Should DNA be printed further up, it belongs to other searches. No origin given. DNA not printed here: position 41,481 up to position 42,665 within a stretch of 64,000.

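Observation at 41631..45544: CHAT-domain protease-like protein translationally coupled (ATGA) to a 294-aa partner of unknown function, next to tRNA-Tyr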

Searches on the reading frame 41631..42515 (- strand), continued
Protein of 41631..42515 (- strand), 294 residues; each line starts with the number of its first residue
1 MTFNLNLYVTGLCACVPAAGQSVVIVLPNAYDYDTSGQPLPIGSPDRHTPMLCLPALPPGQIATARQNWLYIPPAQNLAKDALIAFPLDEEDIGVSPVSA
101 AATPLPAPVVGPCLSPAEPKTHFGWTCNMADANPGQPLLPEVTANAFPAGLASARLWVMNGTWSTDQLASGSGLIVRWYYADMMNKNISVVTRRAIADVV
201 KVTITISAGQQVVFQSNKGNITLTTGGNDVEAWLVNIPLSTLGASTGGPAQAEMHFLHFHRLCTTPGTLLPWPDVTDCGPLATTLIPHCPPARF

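Call 51: predict_structure(alignment_id=A4)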
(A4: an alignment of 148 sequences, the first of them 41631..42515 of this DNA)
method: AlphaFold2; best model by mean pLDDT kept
length: 294 residues; sequences in the alignment: 148
mean_pLDDT: 94.6   pTM: 0.93
mean pLDDT of the five models: 94.6, 94.2, 93.6, 92.8, 92.8
residues with pLDDT >= 90: 261; 70-90: 28; 50-70: 5; < 50: 0
segments of 3 or more residues with pLDDT < 50: none
pLDDT, mean of each block of 10 residues (from residue 1): 96 95 95 94 94 97 96 95 98 95 92 96 98 97 97 97 96 93 96 96 94 97 96 97 83 96 97 92 76 97
secondary structure, 60 per line:
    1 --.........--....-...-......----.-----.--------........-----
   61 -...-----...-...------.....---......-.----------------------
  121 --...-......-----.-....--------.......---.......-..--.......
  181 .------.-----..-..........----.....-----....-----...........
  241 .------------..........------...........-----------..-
elements in order: E3-11 E14-17 E23-28 E48-55 E62-64 E70-72 E83-87 E91-96 H129-132 H140-143 E152-158 E162-168 E174-181 E197-206 E211-215 E221-224 E230-238 H254-262 E270-280

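Call 60: fold_search(model_id=the predicted structure, library=pdb)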
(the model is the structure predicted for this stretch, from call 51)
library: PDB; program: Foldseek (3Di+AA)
matches with E <= 10: 830; with E <= 0.001: 0
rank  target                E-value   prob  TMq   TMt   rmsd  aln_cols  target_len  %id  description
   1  1w63_M                7.6e-03  0.04  0.09  0.08  20.4       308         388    9  AP1 clathrin adaptor core (released 2004-09-21)
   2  5jp2_A                2.0e-02  0.07  0.13  0.14  22.5       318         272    4  Fcho1 Mu homology domain (Danio Rerio) with bound Eps15 peptide (released 2016-06-08)
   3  5aws_A                2.8e-02  0.05  0.12  0.12  22.2       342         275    6  Crystal structure of the SGIP1 mu homology domain in the P1 space group (released 2016-07-06)
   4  8zhr_E                3.2e-02  0.02  0.07  0.07  25.4       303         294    7  Cryo-EM structure of the full-length pAg-bound BTN2A1-BTN3A1-BTN3A2 complex (released 2025-11-26)
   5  9uuk_A                5.9e-02  0.04  0.13  0.14  21.2       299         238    5  Crystal structure of the mu2 subunit of the clathrin-adaptor protein 2 (AP2) bound to HPV16 E7(residues 22-32; S31E an (released 2025-09-10)
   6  9kat_B                6.2e-02  0.03  0.09  0.11  18.3       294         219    8  Crystal structure of anti-sulfonylurea antibody scFv apo form (released 2025-04-16)
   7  5fjw_A                8.8e-02  0.02  0.11  0.12  20.6       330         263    9  Yeast delta-COP-I mu-homology domain complexed with Dsl1 WxWx(MSE) peptide (released 2015-11-11)
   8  4en2_M                9.8e-02  0.02  0.10  0.10  21.4       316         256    7  HIV-1 Nef in complex with MHC-I cytoplasmic domain and Mu1 adaptin subunit of AP1 adaptor (second domain) (released 2012-06-20)
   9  4hh8                  1.2e-01  0.01  0.07  0.09  24.4       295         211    6  Crystal structure of bovine butyrophilin (released 2013-11-13)
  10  8jsb_A                1.9e-01  0.01  0.08  0.10  19.9       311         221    9  Antibody scFv against the Matrix protein 2 of influenza virus (released 2024-05-29)
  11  7sqc_O0               2.1e-01  0.01  0.08  0.03  26.9       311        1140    9  Ciliary C1 central pair apparatus isolated from Chlamydomonas reinhardtii (released 2022-04-13)
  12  1wfn_MODEL_1_A        2.2e-01  0.02  0.07  0.15  20.3       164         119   12  The fourth FN3 domain of human sidekick-2 (released 2005-06-07)
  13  2aep_L                2.2e-01  0.02  0.07  0.12  19.1       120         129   13  An epidemiologically significant epitope of a 1998 influenza virus neuraminidase forms a highly hydrated interface in  (released 2005-12-20)
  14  3ze2_D                2.3e-01  0.02  0.06  0.05  16.8        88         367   11  Integrin alphaIIB beta3 headpiece and RGD peptide complex (released 2013-06-05)
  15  6bxb_A                2.4e-01  0.02  0.06  0.04  16.6        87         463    8  Crystal structure of an extended b3 integrin P33 (released 2018-08-01)
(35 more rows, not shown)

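Call 80: fold_search(model_id=the predicted structure, library=viral)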
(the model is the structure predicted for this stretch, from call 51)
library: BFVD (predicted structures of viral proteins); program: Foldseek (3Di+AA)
matches with E <= 10: 494; with E <= 0.001: 0
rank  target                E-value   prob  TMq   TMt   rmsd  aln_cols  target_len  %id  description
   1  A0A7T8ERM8            2.6e-02  0.03  0.09  0.10  22.7       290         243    8  (no name in the UniProt tables at hand)
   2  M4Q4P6                1.0e-01  0.08  0.09  0.11  29.1       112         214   12  (no name in the UniProt tables at hand)
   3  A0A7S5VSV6            1.1e-01  0.01  0.08  0.05  27.3       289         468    7  (no name in the UniProt tables at hand)
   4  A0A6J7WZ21            1.9e-01  0.03  0.07  0.13  19.7       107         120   10  Uncharacterized protein [uncultured Caudovirales phage]
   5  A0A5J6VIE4            2.3e-01  0.01  0.08  0.03  24.6       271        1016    7  Uncharacterized protein [Megaviridae environmental sample]
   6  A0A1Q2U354            3.2e-01  0.01  0.08  0.04  20.9       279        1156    9  Uncharacterized protein [Vibrio phage pTD1]
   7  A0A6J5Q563            3.4e-01  0.01  0.09  0.05  26.7       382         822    8  Big-1 (Bacterial Ig-like domain 1) domain containing protein [uncultured Caudovirales phage]
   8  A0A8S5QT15            3.6e-01  0.06  0.08  0.16  15.2        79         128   13  Uncharacterized protein [Phage sp. ctez94]
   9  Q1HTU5                3.6e-01  0.03  0.08  0.12  18.1        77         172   12  Hypothetical pox protein [Squirrelpox virus]
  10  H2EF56                3.6e-01  0.01  0.07  0.08  21.1       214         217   10  Uncharacterized protein [Moumouvirus sp. 'Monve']
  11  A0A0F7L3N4            3.8e-01  0.01  0.09  0.10  28.3       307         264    7  Uncharacterized protein [uncultured marine virus]
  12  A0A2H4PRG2            3.8e-01  0.01  0.09  0.05  25.1       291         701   10  Putative straight tail fibers protein [Proteus phage PM135]
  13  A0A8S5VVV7            4.0e-01  0.02  0.10  0.04  15.7       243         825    9  (no name in the UniProt tables at hand)
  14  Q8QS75                4.0e-01  0.01  0.07  0.08  23.4       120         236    8  Membrane glycoprotein UL11 [Panine betaherpesvirus 2]
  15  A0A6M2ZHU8            4.0e-01  0.01  0.06  0.02  21.2       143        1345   10  Outer capsid protein [Synechococcus phage S-SCSM1]
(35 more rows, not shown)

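Call 90: search_protein_families(library=ncbifam, alignment_id=A2, max_evalue=0.1)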
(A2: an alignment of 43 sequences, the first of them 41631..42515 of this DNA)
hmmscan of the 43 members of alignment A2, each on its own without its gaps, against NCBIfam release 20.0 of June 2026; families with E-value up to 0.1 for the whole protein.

A. member 1, window:41631-42515:- (294 aa): 0 families

B. families by the number of members that match (of 43 scanned): 2 families
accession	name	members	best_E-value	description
TIGR02059.1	swm_rep_I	1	0.074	cyanobacterial long protein repeat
NF009908.0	PRK13370.1-2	1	0.075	3-carboxyethylcatechol 2,3-dioxygenase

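Call 91: search_solved_structures(query=A2, max_evalue=10)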
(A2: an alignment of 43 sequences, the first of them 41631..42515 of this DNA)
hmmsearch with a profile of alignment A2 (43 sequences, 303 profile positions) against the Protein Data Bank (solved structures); distinct sequences matched with E-value up to 10: 3.
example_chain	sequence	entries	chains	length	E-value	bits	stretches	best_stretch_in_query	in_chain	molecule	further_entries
3rzz_A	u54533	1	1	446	0.28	14.1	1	232-290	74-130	Hydroxyethylphoshphonate Dioxygenase (PhpD)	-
4yar_A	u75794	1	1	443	0.68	12.8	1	232-290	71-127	2-hydroxyethylphosphonate dioxygenase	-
3g7d_A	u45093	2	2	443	0.68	12.8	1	232-290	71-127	PhpD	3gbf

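Call 92: list_cluster_members(proteins=[P0001, P0127, P0131, P0135, P0137, P0165, P0189, P0178, P0200, P0218])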
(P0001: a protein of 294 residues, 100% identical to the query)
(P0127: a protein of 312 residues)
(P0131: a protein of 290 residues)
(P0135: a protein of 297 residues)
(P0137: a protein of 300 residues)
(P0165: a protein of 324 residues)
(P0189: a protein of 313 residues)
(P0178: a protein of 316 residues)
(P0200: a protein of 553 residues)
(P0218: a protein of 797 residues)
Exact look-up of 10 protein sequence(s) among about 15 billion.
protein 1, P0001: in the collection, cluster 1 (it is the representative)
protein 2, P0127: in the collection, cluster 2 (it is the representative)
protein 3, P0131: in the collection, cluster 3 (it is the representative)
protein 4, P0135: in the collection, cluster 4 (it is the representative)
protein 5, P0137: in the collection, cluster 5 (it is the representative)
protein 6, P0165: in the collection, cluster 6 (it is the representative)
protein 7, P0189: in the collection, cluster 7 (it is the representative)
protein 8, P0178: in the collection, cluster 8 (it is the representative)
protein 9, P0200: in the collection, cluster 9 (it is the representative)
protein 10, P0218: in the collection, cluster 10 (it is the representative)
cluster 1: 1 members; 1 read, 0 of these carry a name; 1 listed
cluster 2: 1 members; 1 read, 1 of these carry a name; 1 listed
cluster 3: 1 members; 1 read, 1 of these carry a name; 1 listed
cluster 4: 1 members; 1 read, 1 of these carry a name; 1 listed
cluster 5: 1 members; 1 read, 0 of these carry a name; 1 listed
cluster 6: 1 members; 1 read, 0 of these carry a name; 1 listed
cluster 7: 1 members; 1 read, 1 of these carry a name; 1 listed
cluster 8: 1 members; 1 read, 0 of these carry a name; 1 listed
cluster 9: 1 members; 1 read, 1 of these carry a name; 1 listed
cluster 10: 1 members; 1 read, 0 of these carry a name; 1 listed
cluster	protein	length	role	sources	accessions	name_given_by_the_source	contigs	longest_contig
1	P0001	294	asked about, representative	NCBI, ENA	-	-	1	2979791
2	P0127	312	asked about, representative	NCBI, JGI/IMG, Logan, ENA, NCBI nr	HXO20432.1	MAG TPA: hypothetical protein VOA87_10980 [Thermoanaerobaculia bacterium] | hypothetical protein [Thermoanaerobaculia bacterium]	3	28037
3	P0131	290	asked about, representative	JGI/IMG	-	hypothetical protein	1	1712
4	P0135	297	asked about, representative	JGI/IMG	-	hypothetical protein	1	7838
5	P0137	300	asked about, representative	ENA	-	-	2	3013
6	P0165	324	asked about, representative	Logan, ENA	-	-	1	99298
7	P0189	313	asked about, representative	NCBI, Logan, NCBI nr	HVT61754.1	MAG TPA: hypothetical protein VHR45_25570 [Thermoanaerobaculia bacterium] | hypothetical protein [Thermoanaerobaculia bacterium]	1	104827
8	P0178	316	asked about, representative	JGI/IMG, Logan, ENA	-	-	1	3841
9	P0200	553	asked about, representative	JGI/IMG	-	hypothetical protein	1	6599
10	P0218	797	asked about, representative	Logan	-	-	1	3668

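Call 93: find_encoding_contigs(protein=P0165, flank=10000, max_places=1)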
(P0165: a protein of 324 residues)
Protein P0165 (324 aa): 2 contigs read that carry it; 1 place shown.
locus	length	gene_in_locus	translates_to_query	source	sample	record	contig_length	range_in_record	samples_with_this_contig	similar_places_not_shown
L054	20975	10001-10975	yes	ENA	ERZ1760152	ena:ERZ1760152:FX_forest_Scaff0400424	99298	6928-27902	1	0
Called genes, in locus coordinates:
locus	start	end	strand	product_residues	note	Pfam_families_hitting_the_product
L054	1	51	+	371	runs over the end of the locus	PF00144:Beta-lactamase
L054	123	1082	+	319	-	PF20434:BD-FAE, PF07859:Abhydrolase_3, PF01738:DLH (faint), PF00326:Peptidase_S9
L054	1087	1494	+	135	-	-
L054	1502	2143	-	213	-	PF16819:DUF5074 (faint), PF08450:SGL (faint), PF05096:Glu_cyclase_2 (faint), PF21959:DUF6923 (faint), PF03413:PepSY (faint), PF13360:PQQ_2 (weak)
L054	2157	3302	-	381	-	-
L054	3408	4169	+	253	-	PF05988:DUF899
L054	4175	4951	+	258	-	PF09948:PpoB2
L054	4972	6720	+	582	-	PF01839:FG-GAP (faint), PF13517:FG-GAP_3, PF06283:ThuA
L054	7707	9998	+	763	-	PF12770:CHAT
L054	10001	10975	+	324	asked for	-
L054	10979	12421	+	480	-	PF19872:DUF6345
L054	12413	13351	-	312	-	PF00535:Glycos_transf_2, PF13641:Glyco_tranf_2_3, PF13632:Glyco_trans_2_3 (weak)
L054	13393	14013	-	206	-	PF05988:DUF899, PF00578:AhpC-TSA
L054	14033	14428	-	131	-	PF00903:Glyoxalase, PF18029:Glyoxalase_6, PF22677:Ble-like_N (faint)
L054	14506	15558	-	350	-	-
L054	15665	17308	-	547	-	PF01593:Amino_oxidase, PF13450:NAD_binding_8, PF13454:NAD_binding_9 (weak)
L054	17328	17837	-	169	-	PF07883:Cupin_2 (weak)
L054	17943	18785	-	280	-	PF02353:CMAS (weak), PF13489:Methyltransf_23, PF13847:Methyltransf_31, PF08241:Methyltransf_11, PF08242:Methyltransf_12, PF13649:Methyltransf_25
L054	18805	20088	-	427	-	PF03109:ABC1, PF27536:UbiB_helical (faint), PF01163:RIO1 (weak)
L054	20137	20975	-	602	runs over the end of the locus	PF26549:Tricorn_N, PF26550:Tricorn_2nd, PF07676:PD40, PF26549:Tricorn_N, PF07676:PD40 (weak), PF26549:Tricorn_N, PF26550:Tricorn_2nd, PF26549:Tricorn_N, +5 more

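Call 94: find_encoding_contigs(protein=P0200, flank=8000, max_places=1)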
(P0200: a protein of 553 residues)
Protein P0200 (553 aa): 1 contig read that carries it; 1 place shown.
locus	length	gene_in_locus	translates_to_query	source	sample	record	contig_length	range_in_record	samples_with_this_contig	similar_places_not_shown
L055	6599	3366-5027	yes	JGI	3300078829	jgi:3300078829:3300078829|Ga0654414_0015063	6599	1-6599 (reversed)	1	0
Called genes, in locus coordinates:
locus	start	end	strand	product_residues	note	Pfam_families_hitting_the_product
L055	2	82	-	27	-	?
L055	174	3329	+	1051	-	PF13424:TPR_12 (faint), PF12770:CHAT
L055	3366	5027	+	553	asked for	PF00089:Trypsin, PF13365:Trypsin_2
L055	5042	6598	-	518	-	?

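Call 99: search_protein_families(library=padloc, proteins=[L007:4619-8011:+, L007:8001-8939:+, L007:8942-10063:+, L054:10979-12421:+, L054:7707-9998:+, L055:174-3329:+], max_evalue=0.01)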
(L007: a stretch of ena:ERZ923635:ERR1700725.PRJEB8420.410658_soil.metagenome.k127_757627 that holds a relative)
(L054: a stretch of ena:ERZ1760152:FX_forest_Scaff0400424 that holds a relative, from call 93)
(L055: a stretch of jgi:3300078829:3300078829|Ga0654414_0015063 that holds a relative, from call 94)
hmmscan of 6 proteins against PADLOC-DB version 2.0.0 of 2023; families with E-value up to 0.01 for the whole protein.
L007:4619-8011:+ (1130 aa): 0 families

L007:8001-8939:+ (312 aa): 0 families

L007:8942-10063:+ (373 aa): 0 families

L054:10979-12421:+ (480 aa): 0 families

L054:7707-9998:+ (763 aa): 0 families

L055:174-3329:+ (1051 aa): 0 families
